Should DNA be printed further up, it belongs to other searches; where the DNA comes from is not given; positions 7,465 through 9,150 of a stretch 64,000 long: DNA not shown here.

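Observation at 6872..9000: Stand-alone metallophosphoesterase plus kinase-USP two-gene module: candidate uncharacterised stress signalling switch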

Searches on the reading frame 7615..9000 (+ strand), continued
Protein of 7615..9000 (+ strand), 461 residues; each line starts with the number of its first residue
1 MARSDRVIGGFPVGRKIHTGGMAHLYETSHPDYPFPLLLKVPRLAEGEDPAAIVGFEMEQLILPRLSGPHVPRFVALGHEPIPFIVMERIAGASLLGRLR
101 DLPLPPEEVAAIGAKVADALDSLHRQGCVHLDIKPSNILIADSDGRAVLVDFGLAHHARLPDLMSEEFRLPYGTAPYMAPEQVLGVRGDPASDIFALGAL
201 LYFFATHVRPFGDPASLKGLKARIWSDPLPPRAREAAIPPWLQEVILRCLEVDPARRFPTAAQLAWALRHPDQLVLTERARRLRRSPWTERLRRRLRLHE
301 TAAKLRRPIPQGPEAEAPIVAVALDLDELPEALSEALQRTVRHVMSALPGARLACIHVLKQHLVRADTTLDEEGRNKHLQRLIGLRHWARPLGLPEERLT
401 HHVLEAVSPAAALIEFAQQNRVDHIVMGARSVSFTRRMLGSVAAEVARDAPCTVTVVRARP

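Call 15: find_related_loci(query=window:7615-9000:+, collection=genome_contigs, flank=6000)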
Query window:7615-9000:+ (461 aa) in genome_contigs; peptide patterns used: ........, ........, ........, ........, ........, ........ (x = any residue, [..] = any of these).
599 stretches matched a pattern (row limit reached: there are more); 564 encode a relative of the query (tblastn E <= 1e-3); the best 80 are kept; 80 distinct loci.
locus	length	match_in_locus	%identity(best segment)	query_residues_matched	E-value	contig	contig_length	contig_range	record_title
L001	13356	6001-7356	77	8-460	0e+0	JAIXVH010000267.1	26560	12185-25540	MAG: Acetobacteraceae bacterium isolate D1_MAG_00056 pond_D1_MAG_00056_000000000366, whole genome shotgun sequence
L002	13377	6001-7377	67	1-460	0e+0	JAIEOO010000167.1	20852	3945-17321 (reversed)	MAG: Acetobacteraceae bacterium isolate co.spades.DASTOOL.1kb_109 c_000000437463, whole genome shotgun sequence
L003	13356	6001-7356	64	8-461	0e+0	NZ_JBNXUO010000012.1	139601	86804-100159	Falsiroseomonas sp. CW058 12, whole genome shotgun sequence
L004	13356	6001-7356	62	7-460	0e+0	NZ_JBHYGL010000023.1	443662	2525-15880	MAG: Falsiroseomonas sp. isolate SAMS01UC_bin-014 SAMS01UC_bin-014_c3, whole genome shotgun sequence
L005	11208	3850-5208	62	7-458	1e-178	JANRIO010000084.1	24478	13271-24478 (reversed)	MAG: Hyphomicrobiaceae bacterium isolate bins.509 k141_4368793, whole genome shotgun sequence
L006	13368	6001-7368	63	3-461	3e-178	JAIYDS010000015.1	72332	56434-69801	MAG: Acetobacteraceae bacterium isolate H1_MAG_00044 pond_H1_MAG_00044_000000000234, whole genome shotgun sequence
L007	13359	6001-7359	62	7-458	1e-177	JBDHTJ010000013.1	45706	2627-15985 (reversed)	MAG: Hyphomicrobiaceae bacterium isolate AS-MICRO-3CA.252 NODE_2889_length_45706_cov_6.970824, whole genome shotgun sequ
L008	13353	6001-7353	63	7-460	2e-177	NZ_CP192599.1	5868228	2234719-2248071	Humitalea sp. 24SJ18S-53 chromosome, complete genome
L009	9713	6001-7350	61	7-460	8e-177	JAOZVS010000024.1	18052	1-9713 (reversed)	MAG: Zavarzinia sp. isolate bin D_3_2 D_3_3_1335_length_18052_cov_6, whole genome shotgun sequence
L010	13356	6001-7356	63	6-460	1e-176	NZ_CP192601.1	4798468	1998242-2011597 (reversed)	MAG: Sediminicoccus sp. BL-A-41-H5 isolate Passages #2 and #5 chromosome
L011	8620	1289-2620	65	7-453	4e-176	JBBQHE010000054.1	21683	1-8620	MAG: Acetobacterales bacterium isolate Co_metawrap_920 Cmw_920_k141_8463415_length_21683_cov_9.0000, whole genome shotgu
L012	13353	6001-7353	61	4-460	3e-175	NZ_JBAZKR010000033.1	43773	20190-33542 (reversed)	MAG: Zavarzinia sp. isolate SO_2017_LW4_149 scaffold_1364_c1_LW137-91_2017, whole genome shotgun sequence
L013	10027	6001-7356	62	7-458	6e-175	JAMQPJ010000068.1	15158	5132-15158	MAG: Thermoanaerobaculia bacterium isolate CH5 k141_468292, whole genome shotgun sequence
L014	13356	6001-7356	62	7-460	1e-174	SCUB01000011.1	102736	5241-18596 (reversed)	MAG: Xanthobacteraceae bacterium isolate FW602_bin.18 FW602_bin.18-61491, whole genome shotgun sequence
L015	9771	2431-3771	62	8-455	1e-174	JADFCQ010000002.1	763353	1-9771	Acetobacteraceae bacterium H6797 19074_2, whole genome shotgun sequence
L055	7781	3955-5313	57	7-460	4e-167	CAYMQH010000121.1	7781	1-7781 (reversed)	MAG TPA_asm: uncultured Aestuariivirga sp. isolate SRP318679_co1_52 genome assembly, contig: NODE_14379_length_7781_cov_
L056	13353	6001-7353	62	7-458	3e-167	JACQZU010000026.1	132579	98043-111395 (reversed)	MAG: Acidobacteria bacterium isolate NC_groundwater_1575_Pr3_B-0.1um_68_18 SR-2_scaffold_141_3433258, whole genome shotg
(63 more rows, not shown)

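Call 18: search_protein_representatives(protein=window:7615-9000:+)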
Query: 461 residues. Proteins with E-value up to 0.001 (for the whole library): 860746; up to 1e-10: 521324; up to 1e-30: 4907. The best 150 are listed.
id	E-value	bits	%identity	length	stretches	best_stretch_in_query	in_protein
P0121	5.4e-161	553.3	56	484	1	6-459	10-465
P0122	3.0e-146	504.7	56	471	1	6-459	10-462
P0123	1.9e-140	485.6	52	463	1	7-458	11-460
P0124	1.8e-139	482.4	61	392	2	6-252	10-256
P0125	8.9e-126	437.2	53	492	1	7-459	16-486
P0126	2.9e-125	435.5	50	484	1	8-459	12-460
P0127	1.1e-122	427.0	50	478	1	5-458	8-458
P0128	4.1e-119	415.3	49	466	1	5-458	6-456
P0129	7.6e-118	411.1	55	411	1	83-423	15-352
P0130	1.9e-115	403.1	47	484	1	7-458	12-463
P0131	2.1e-114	399.7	47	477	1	6-460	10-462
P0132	1.2e-112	393.9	46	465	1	8-460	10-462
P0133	9.6e-110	384.4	48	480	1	5-460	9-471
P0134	1.0e-107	377.7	56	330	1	150-460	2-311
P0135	1.9e-104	366.9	57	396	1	3-288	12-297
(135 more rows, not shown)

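Call 30: search_protein_families(library=padloc, proteins=[window:7615-9000:+], max_evalue=0.001)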
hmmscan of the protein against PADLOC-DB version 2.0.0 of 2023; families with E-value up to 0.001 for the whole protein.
window:7615-9000:+ (461 aa): 34 families (the best 25 are shown)
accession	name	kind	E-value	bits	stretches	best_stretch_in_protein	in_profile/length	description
PDLC04042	PD-T4-6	-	5.5e-55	185.1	1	1-272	1-273/292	-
PDLC04053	PD-T4-6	-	7.8e-53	177.9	1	1-281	1-281/311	-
PDLC04054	PD-T4-6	-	1.4e-46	157.5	1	5-318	6-309/347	-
PDLC04138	mad6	-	5e-44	149.3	1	46-269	89-311/659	mads_6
PDLC04061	PD-T4-6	-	4.6e-40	136.6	1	78-274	90-286/510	-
PDLC04041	PD-T4-6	-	3.8e-39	133.2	1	8-271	27-293/443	-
PDLC04039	PD-T4-6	-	4.1e-39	132.9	1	6-270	11-274/458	-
PDLC04043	PD-T4-6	-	5.1e-38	129.3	1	11-270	17-276/452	-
PDLC04064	PD-T4-6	-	5.2e-36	122.4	1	6-303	17-308/369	-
PDLC04047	PD-T4-6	-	2.6e-35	120.1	1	6-269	7-270/327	-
PDLC04060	PD-T4-6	-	4e-34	116.4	1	12-268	11-266/486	-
PDLC04040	PD-T4-6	-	3.2e-31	106.7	1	80-265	75-259/547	-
PDLC04052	PD-T4-6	-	1.8e-30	104.6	1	81-265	86-270/496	-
PDLC04057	PD-T4-6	-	8.1e-29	98.9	1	12-270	11-269/443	-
PDLC01088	C3a189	-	8e-27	92.1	1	18-279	6-261/840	kinase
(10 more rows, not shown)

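Call 41: find_related_loci(query=A3, collection=metagenome_contigs, flank=4000)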
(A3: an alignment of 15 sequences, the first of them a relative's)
Query A3 (477 aa) in metagenome_contigs; peptide patterns used: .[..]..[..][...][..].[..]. (x = any residue, [..] = any of these).
599 stretches matched a pattern (row limit reached: there are more); 588 encode a relative of the query (tblastn E <= 1e-3); the best 80 are kept; 80 distinct loci.
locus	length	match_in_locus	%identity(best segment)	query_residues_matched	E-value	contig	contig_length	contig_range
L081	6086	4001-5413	44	1-471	1e-142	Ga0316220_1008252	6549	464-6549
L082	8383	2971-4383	46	1-471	2e-142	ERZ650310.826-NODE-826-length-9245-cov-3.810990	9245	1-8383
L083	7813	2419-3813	45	7-471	2e-142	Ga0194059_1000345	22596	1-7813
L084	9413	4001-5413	44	1-471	6e-142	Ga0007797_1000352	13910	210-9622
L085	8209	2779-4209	44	1-477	1e-141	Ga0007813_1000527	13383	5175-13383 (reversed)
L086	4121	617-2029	45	1-471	5e-145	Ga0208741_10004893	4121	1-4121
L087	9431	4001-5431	44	1-477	1e-141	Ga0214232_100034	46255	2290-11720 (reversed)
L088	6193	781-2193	45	1-471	2e-141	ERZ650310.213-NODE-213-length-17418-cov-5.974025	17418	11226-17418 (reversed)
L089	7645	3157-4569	45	1-471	6e-141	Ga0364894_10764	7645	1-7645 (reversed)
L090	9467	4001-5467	44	1-477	4e-141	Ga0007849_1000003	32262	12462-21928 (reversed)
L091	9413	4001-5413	45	1-471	1e-140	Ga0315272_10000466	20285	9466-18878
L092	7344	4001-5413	45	1-471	4e-140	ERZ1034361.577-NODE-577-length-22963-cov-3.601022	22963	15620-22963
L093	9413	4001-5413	45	1-471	4e-139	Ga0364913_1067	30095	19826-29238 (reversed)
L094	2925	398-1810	44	1-471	3e-145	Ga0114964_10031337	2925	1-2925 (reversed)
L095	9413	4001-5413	44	1-471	9e-138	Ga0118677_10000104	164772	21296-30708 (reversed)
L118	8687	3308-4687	39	10-471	3e-98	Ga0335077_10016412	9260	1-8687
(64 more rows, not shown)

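Call 46: predict_structure(alignment_id=A1)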
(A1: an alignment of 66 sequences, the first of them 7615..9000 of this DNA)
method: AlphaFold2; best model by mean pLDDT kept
length: 461 residues; sequences in the alignment: 66
mean_pLDDT: 85.4   pTM: 0.69
mean pLDDT of the five models: 85.4, 83.5, 83.2, 82.8, 81.2
residues with pLDDT >= 90: 246; 70-90: 148; 50-70: 54; < 50: 13
segments of 3 or more residues with pLDDT < 50: 310-313
pLDDT, mean of each block of 10 residues (from residue 1): 74 92 91 96 68 76 86 93 93 95 98 98 84 92 96 59 52 67 79 95 96 77 82 97 98 90 95 95 90 76 58 67 93 96 94 94 76 85 94 89 89 86 90 55 90 92 68
secondary structure, 60 per line:
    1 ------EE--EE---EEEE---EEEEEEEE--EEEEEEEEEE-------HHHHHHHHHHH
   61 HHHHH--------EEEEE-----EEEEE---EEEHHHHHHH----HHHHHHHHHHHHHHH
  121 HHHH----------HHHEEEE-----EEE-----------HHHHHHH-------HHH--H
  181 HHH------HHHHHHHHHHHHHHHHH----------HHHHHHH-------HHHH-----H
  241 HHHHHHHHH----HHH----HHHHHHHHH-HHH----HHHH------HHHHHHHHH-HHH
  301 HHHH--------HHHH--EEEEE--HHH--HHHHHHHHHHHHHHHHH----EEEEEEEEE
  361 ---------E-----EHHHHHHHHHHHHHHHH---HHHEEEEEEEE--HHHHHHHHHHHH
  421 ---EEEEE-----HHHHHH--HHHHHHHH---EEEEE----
elements in order: E16-19 E23-30 E33-42 H50-65 E74-78 E84-88 E92-94 H95-101 H106-124 E138-141 E147-149 H161-167 H180-183 H190-206 H217-223 H231-234 H240-249 H261-269 H278-281 H288-296 H298-304 H313-316 E319-323 H331-347 E352-360 H377-392 E399-406 H409-420 E424-428 H434-439 H442-449 E453-457

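Call 49: search_protein_families(library=ncbifam, proteins=[L056:2747-4435:-, L118:4699-6402:-, L055:766-2721:+], max_evalue=0.00001)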
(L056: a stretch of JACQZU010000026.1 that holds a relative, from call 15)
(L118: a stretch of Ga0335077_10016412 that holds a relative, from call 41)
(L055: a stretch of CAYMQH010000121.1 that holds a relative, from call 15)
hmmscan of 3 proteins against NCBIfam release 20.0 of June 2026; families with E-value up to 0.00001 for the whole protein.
L056:2747-4435:- (562 aa): 13 families
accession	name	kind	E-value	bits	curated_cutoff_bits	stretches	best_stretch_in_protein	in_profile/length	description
TIGR00883.1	2A0106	subfamily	3.4e-98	329.3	443.45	2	35-344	1-314/400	metabolite/H+ symporter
NF007414.0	PRK09952.1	equivalog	6.3e-67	226.2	538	1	10-343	5-338/438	shikimate transporter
NF007927.0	PRK10642.1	equivalog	4.4e-60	203.9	544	2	26-341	24-345/500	glycine betaine/L-proline transporter ProP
NF007710.0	PRK10406.1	subfamily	1.8e-58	198.6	550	1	16-349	11-337/432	MFS family transporter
NF011656.1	PRK15075.1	subfamily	5.5e-55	186.9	445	1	28-344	8-319/419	tricarballylate/proton symporter TcuC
TIGR00891.1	2A0112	subfamily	1e-25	90.6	552.9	1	25-241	10-206/405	sialate:H+ symport family MFS transporter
NF003024.0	PRK03893.1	subfamily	7.7e-19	67.9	604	1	10-275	4-245/497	sialate:H+ symport family MFS transporter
TIGR00895.1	2A0115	subfamily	1e-17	64.2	418.55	1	13-235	3-203/398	aromatic acid/H+ symport family MFS transporter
TIGR00879.1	SP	subfamily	2.1e-11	43.1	237.8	1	27-246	58-267/510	sugar porter family MFS transporter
NF008963.0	PRK12307.1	equivalog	2.8e-11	43.3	637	1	21-340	12-315/426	MFS transporter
TIGR00887.1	2A0109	equivalog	5.1e-09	35.6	610.3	1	23-177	13-163/502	phosphate:H+ symporter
NF008586.0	PRK11551.1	equivalog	9.1e-09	34.8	410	1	67-243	52-210/406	3-(3-hydroxy-phenyl)propionate transporter MhpT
TIGR00898.1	2A0119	subfamily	7.8e-07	28.2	550.75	1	74-227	135-266/506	cation transport protein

L118:4699-6402:- (567 aa): 16 families
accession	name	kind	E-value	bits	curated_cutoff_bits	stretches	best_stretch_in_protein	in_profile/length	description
TIGR00883.1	2A0106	subfamily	2e-103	346.5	443.45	2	36-346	1-315/400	metabolite/H+ symporter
NF007927.0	PRK10642.1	equivalog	1.6e-69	235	544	2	27-340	24-343/500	glycine betaine/L-proline transporter ProP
NF007414.0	PRK09952.1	equivalog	1.9e-67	227.9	538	1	20-343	14-337/438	shikimate transporter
NF007710.0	PRK10406.1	subfamily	3.7e-63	214.1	550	1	29-351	23-338/432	MFS family transporter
NF011656.1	PRK15075.1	subfamily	2.4e-62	211.2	445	2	27-344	6-318/419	tricarballylate/proton symporter TcuC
TIGR00891.1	2A0112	subfamily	1.9e-27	96.3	552.9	1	22-238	6-202/405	sialate:H+ symport family MFS transporter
NF003024.0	PRK03893.1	subfamily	6.9e-21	74.6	604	1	17-244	10-214/497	sialate:H+ symport family MFS transporter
NF008963.0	PRK12307.1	equivalog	3.7e-17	62.6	637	1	21-341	11-315/426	MFS transporter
TIGR00879.1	SP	subfamily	1.4e-14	53.6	237.8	1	30-234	59-254/510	sugar porter family MFS transporter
TIGR00895.1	2A0115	subfamily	8.5e-12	44.7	418.55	1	26-234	15-202/398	aromatic acid/H+ symport family MFS transporter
NF052357.1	GlucTporGlcPStph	equivalog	3.4e-11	42.6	750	1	83-228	56-185/445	glucose transporter GlcP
TIGR00898.1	2A0119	subfamily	3.4e-09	36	550.75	1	85-235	142-273/506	cation transport protein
TIGR00887.1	2A0109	equivalog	1.6e-08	33.9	610.3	1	28-190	16-175/502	phosphate:H+ symporter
NF008586.0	PRK11551.1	equivalog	1.2e-07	31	410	1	73-248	54-214/406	3-(3-hydroxy-phenyl)propionate transporter MhpT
NF008654.0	PRK11652.1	equivalog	1.3e-07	30.9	479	0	87-271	62-228/397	multidrug efflux MFS transporter EmrD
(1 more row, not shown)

L055:766-2721:+ (651 aa): 15 families
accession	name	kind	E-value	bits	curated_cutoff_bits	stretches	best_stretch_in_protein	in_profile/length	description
TIGR00883.1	2A0106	subfamily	5.6e-95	318.7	443.45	3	54-209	1-157/400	metabolite/H+ symporter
NF007927.0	PRK10642.1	equivalog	5.8e-63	213.4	544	3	44-208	23-187/500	glycine betaine/L-proline transporter ProP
NF007414.0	PRK09952.1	equivalog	6.3e-59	199.9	538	2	33-208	9-185/438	shikimate transporter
NF007710.0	PRK10406.1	subfamily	1.8e-56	192.1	550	2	38-211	14-187/432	MFS family transporter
NF011656.1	PRK15075.1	subfamily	5e-54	183.8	445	1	44-387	5-318/419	tricarballylate/proton symporter TcuC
TIGR00891.1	2A0112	subfamily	3.3e-28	98.9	552.9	1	38-211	4-163/405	sialate:H+ symport family MFS transporter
NF003024.0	PRK03893.1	subfamily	1.4e-19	70.3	604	1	29-292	4-220/497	sialate:H+ symport family MFS transporter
TIGR00887.1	2A0109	equivalog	2.7e-17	62.8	610.3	1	43-278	13-235/502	phosphate:H+ symporter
TIGR00895.1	2A0115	subfamily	1.9e-14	53.4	418.55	1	35-199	6-156/398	aromatic acid/H+ symport family MFS transporter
NF008963.0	PRK12307.1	equivalog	6.9e-12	45.2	637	1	40-200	12-158/426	MFS transporter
TIGR00879.1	SP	subfamily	8e-12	44.5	237.8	1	47-216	59-224/510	sugar porter family MFS transporter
NF052357.1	GlucTporGlcPStph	equivalog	1.7e-10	40.3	750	1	97-203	52-150/445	glucose transporter GlcP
TIGR00898.1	2A0119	subfamily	1.6e-08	33.8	550.75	1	102-200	141-231/506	cation transport protein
NF033134.0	cmlA_floR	equivalog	1.3e-06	28.2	450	1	340-380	51-90/388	CmlA/FloR family chloramphenicol efflux MFS transporter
TIGR00710.1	efflux_Bcr_CflA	subfamily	3.8e-06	26.6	200.9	1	348-382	53-87/385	Bcr/CflA family efflux MFS transporter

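Call 57: fold_search(model_id=the predicted structure, library=pdb)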
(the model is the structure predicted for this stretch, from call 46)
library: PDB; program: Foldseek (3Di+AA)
matches with E <= 10: 2000; with E <= 0.001: 1998
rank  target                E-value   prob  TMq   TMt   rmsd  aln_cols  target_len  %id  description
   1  6b2p                  1.8e-18  1.00  0.47  0.81   3.3       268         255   26  Dual Inhibition of the Essential Protein Kinases A and B in Mycobacterium tuberculosis (released 2018-02-14)
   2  3oro                  6.0e-18  1.00  0.49  0.81   3.4       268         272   28  Mycobacterium tuberculosis PknB kinase domain L33D mutant (crystal form 4) (released 2010-12-15)
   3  3f69_A                1.2e-17  1.00  0.48  0.80   3.0       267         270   28  Crystal structure of the Mycobacterium tuberculosis PknB mutant kinase domain in complex with KT5720 (released 2008-12-02)
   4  3orp                  1.9e-17  1.00  0.51  0.82   3.8       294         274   26  Mycobacterium tuberculosis PknB kinase domain L33D mutant (crystal form 5) (released 2010-12-15)
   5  3orm                  2.3e-17  1.00  0.50  0.83   3.9       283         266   26  Mycobacterium tuberculosis PknB kinase domain D76A mutant (released 2010-12-15)
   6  1mru_A                2.4e-17  1.00  0.50  0.82   3.1       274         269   27  Intracellular Ser/Thr protein kinase domain of Mycobacterium tuberculosis PknB. (released 2003-02-11)
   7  3ort                  2.4e-17  1.00  0.50  0.83   3.2       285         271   26  Mycobacterium tuberculosis PknB kinase domain L33D mutant (crystal form 6) (released 2010-12-15)
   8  9ymt                  3.2e-17  1.00  0.50  0.81   3.8       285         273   25  Staphylococcus aureus serine/threonine kinase Stk1 with inhibitor GW779439X (released 2026-03-11)
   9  5u94                  3.5e-17  1.00  0.48  0.81   3.6       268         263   28  Crystal structure of the Mycobacterium tuberculosis PASTA kinase PknB in complex with the potential theraputic kinase in (released 2017-12-20)
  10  2fum_D                4.4e-17  1.00  0.47  0.81   3.5       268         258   28  Catalytic domain of protein kinase PknB from Mycobacterium tuberculosis in complex with mitoxantrone (released 2006-08-01)
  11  3f69_B                4.7e-17  1.00  0.49  0.78   3.9       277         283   28  Crystal structure of the Mycobacterium tuberculosis PknB mutant kinase domain in complex with KT5720 (released 2008-12-02)
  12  6i2p_A                6.5e-17  1.00  0.50  0.81   3.9       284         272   26  Crystal structure of the Mycobacterium tuberculosis PknB kinase domain (L33E mutant) in complex with its substrate Gar (released 2019-05-22)
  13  3ori_A                7.7e-17  1.00  0.50  0.83   3.6       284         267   27  Mycobacterium tuberculosis PknB kinase domain L33D mutant (crystal form 1) (released 2010-12-15)
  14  6i2p_B                9.0e-17  1.00  0.50  0.84   3.2       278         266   27  Crystal structure of the Mycobacterium tuberculosis PknB kinase domain (L33E mutant) in complex with its substrate Gar (released 2019-05-22)
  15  1o6y                  9.6e-17  1.00  0.48  0.82   3.4       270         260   27  Catalytic domain of PknB kinase from Mycobacterium tuberculosis (released 2003-01-30)
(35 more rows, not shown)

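Call 73: search_dna_similar(query=window:7615-9000:+, collection=plasmids, mode=protein, max_evalue=1e-50, max_rows=40)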
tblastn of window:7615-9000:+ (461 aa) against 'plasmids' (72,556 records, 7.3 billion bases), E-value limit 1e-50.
Records with a match: 4; places in all: 4; records where one place covers at least 80% of the query: 4.
Best place of each record, by identity: 60-80% 1; <60% 3.
By first word of the organism name: Pseudoroseomonas 1; Shinella 1; Rhodobacter 1; Bosea 1.
By predicted mobility (MOB-suite, as given by PLSDB): non-mobilizable 4.
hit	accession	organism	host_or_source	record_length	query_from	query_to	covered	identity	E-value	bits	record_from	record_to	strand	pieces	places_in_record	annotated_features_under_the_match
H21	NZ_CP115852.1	Pseudoroseomonas cervicalis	-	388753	7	461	99%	62.6%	2e-160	509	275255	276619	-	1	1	bifunctional serine/threonine-protein kinase/universal stress protein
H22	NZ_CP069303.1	Shinella sp. PSBB067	monoisolate,Minnesota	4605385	7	460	98%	59.5%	2e-153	489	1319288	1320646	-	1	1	none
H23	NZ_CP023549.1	Rhodobacter sp. CZR27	cell culture,paddy soil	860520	8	459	98%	45.3%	3e-113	374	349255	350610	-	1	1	bifunctional serine/threonine-protein kinase/universal stress protein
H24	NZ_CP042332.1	Bosea sp. F3-2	soybean,soil sample,rhizosphere soil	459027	19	458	95%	46.0%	1e-109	363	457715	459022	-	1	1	bifunctional serine/threonine-protein kinase/universal stress protein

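Call 74: get_annotated_region(hit=H21, flank=7000)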
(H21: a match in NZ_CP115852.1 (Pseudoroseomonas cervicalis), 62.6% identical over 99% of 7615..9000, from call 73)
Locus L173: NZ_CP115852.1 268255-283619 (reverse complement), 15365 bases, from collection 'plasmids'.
description: Pseudoroseomonas cervicalis strain PL22-11A plasmid pL11-A, complete sequence
organism: Pseudoroseomonas cervicalis (NCBI taxid 204525)
taxonomy: Bacteria; Pseudomonadota; Alphaproteobacteria; Rhodospirillales; Acetobacteraceae; Pseudoroseomonas; Pseudoroseomonas cervicalis
host: -; source: -; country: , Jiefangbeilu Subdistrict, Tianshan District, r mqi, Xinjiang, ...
typing (MOB-suite, as given by PLSDB): non-mobilizable
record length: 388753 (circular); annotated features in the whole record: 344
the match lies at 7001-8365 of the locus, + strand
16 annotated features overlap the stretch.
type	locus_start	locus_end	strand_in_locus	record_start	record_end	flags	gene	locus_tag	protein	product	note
CDS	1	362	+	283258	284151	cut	-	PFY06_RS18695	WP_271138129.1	AraC family transcriptional regulator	-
CDS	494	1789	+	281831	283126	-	-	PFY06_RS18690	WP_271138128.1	MFS transporter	-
CDS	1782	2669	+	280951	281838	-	-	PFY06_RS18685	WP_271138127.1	amidohydrolase family protein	-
CDS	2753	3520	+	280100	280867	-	-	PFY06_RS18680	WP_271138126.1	SDR family oxidoreductase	-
CDS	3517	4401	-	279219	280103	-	-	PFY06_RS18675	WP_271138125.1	LysR family transcriptional regulator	GO:0006355 - regulation of DNA-templated transcription [Evidence IEA]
CDS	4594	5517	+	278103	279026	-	-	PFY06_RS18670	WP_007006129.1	ring-cleaving dioxygenase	-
CDS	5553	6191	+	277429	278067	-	-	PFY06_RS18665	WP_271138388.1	alpha/beta hydrolase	-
CDS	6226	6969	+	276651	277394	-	-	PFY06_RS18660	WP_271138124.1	metallophosphoesterase family protein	-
CDS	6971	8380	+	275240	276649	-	-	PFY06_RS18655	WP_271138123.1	bifunctional serine/threonine-protein kinase/universal stress protein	-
CDS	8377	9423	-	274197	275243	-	-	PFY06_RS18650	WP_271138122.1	ATP-binding cassette domain-containing protein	-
CDS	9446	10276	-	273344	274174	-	cysW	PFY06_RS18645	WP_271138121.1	sulfate ABC transporter permease subunit CysW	GO:0008272 - sulfate transport [Evidence IEA]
CDS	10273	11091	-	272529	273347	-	cysT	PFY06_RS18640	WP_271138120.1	sulfate ABC transporter permease subunit CysT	GO:0008272 - sulfate transport [Evidence IEA]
CDS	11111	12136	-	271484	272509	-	-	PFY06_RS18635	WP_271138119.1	sulfate ABC transporter substrate-binding protein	-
CDS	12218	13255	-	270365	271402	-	-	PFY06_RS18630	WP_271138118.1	isopenicillin N synthase family oxygenase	-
CDS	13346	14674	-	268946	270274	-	-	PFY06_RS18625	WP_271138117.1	PLP-dependent transferase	GO:0019346 - transsulfuration [Evidence IEA]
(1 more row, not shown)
